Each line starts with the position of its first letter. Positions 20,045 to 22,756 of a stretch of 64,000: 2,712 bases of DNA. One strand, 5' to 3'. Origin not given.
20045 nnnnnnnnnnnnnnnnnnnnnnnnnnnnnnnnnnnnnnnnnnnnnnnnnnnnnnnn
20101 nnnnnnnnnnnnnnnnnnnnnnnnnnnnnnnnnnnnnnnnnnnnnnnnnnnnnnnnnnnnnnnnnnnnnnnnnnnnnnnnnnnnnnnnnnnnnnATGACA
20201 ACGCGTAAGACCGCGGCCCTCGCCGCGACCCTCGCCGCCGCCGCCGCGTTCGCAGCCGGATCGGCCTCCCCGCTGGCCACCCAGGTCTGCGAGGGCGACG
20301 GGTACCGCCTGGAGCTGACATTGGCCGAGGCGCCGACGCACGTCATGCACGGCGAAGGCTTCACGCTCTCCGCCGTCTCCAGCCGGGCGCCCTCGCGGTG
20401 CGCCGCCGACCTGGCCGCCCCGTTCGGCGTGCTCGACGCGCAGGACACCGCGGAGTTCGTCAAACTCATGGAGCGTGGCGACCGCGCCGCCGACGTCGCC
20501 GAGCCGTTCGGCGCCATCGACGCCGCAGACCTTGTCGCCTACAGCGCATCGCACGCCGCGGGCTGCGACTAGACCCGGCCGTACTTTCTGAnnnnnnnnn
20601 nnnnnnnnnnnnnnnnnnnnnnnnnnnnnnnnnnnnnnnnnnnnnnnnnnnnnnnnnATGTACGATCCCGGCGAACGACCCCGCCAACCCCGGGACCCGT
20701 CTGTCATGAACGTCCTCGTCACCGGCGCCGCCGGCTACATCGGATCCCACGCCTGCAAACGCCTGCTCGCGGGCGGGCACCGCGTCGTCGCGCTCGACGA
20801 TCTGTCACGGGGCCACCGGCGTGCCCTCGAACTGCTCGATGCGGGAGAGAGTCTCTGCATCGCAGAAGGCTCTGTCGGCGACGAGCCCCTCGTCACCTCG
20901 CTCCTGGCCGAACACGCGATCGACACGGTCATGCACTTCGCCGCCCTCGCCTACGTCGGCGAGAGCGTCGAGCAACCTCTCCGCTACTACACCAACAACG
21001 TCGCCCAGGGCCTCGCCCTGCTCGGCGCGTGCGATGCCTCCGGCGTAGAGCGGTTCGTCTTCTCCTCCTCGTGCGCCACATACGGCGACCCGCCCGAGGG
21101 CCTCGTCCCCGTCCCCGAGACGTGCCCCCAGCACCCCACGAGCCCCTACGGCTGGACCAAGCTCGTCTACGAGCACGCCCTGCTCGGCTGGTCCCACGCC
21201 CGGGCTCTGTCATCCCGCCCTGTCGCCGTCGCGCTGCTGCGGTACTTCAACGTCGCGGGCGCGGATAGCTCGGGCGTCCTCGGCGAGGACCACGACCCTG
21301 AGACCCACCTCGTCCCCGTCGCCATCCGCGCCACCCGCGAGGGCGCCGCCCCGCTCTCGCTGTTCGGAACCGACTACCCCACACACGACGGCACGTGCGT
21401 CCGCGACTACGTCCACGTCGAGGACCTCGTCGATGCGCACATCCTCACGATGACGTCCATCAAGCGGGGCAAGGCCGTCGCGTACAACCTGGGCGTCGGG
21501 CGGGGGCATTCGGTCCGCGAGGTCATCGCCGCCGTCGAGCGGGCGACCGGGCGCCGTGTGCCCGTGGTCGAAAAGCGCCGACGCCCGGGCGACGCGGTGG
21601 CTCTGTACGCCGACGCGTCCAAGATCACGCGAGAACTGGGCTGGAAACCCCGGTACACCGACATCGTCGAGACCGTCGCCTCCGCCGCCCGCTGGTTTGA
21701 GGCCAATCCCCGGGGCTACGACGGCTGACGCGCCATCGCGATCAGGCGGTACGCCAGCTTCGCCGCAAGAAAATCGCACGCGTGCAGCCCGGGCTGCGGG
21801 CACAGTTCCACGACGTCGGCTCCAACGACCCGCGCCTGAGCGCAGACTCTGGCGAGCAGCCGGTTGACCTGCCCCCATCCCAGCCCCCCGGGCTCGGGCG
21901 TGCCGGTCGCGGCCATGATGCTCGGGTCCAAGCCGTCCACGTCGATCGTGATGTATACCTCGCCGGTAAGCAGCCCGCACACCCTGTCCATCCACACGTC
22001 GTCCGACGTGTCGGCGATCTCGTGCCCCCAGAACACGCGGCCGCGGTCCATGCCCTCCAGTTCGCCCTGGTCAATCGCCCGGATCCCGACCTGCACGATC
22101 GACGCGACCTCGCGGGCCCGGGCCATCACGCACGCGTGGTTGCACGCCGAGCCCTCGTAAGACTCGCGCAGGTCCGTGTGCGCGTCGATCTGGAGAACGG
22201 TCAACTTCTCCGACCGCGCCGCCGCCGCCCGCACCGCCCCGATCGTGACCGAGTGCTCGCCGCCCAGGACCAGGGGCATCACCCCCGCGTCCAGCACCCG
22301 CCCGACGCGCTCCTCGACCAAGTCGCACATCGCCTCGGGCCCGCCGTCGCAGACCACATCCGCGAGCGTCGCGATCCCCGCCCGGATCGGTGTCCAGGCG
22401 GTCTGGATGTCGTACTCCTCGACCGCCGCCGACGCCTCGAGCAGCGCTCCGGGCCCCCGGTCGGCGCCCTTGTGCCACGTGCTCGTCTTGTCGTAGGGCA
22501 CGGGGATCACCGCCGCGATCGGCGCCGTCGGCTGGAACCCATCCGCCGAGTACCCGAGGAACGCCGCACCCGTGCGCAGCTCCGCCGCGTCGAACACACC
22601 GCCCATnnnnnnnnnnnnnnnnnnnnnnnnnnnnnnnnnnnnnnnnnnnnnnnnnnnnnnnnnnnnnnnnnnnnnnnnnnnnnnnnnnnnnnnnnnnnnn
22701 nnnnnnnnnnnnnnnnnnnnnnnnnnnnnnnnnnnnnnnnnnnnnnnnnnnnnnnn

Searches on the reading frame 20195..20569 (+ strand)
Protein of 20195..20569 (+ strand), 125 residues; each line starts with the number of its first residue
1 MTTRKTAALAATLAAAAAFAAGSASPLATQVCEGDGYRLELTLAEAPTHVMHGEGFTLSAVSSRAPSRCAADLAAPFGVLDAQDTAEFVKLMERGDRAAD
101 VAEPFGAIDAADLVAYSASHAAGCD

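Call 73: search_protein_families(library=ncbifam, proteins=[window:20195-20569:+], max_evalue=0.001)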
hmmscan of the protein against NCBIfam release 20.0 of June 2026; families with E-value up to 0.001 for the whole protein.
window:20195-20569:+ (125 aa): 1 family
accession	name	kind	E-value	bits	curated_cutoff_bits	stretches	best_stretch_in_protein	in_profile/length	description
NF041540.1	dockerin_GC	domain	6e-09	36.2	29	1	69-124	1-67/67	GC-type dockerin domain-anchored protein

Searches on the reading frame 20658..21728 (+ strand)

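Call 16: search_protein_families(library=pfam, proteins=[window:20658-21728:+], max_evalue=0.001)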
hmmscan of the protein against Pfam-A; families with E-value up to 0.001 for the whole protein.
window:20658-21728:+ (356 aa): 8 families
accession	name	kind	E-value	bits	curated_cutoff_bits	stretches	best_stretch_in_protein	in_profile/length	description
PF01370.27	Epimerase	-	4.4e-53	180.6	20.9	1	19-279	1-240/240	NAD dependent epimerase/dehydratase family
PF16363.11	GDP_Man_Dehyd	-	9.5e-49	167.1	27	1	20-334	1-324/332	GDP-mannose 4,6 dehydratase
PF02719.21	Polysacc_synt_2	-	6.5e-13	49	20.2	1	19-137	1-127/293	Polysaccharide biosynthesis protein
PF01073.25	3Beta_HSD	-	9.8e-11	41.6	22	1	20-269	1-233/280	3-beta hydroxysteroid dehydrogenase/isomerase family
PF05368.20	NmrA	-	7.7e-08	32.7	27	1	18-138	4-107/298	NmrA-like family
PF04321.23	RmlD_sub_bind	-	6.2e-07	29.2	27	1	17-176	1-137/287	RmlD substrate binding domain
PF13460.12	NAD_binding_10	-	1.3e-06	28.8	27.2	1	23-146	1-106/184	NAD(P)H-binding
PF00106.31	adh_short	-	0.00055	19.9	26.6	1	18-83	2-68/195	short chain dehydrogenase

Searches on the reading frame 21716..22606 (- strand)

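Call 16: search_protein_families(library=pfam, proteins=[window:21716-22606:-], max_evalue=0.001)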
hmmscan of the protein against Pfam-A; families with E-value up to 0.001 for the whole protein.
window:21716-22606:- (296 aa): 1 family
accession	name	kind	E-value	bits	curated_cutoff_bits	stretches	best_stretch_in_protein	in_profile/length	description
PF00491.26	Arginase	-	2e-63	214.9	22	1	31-288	3-277/280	Arginase family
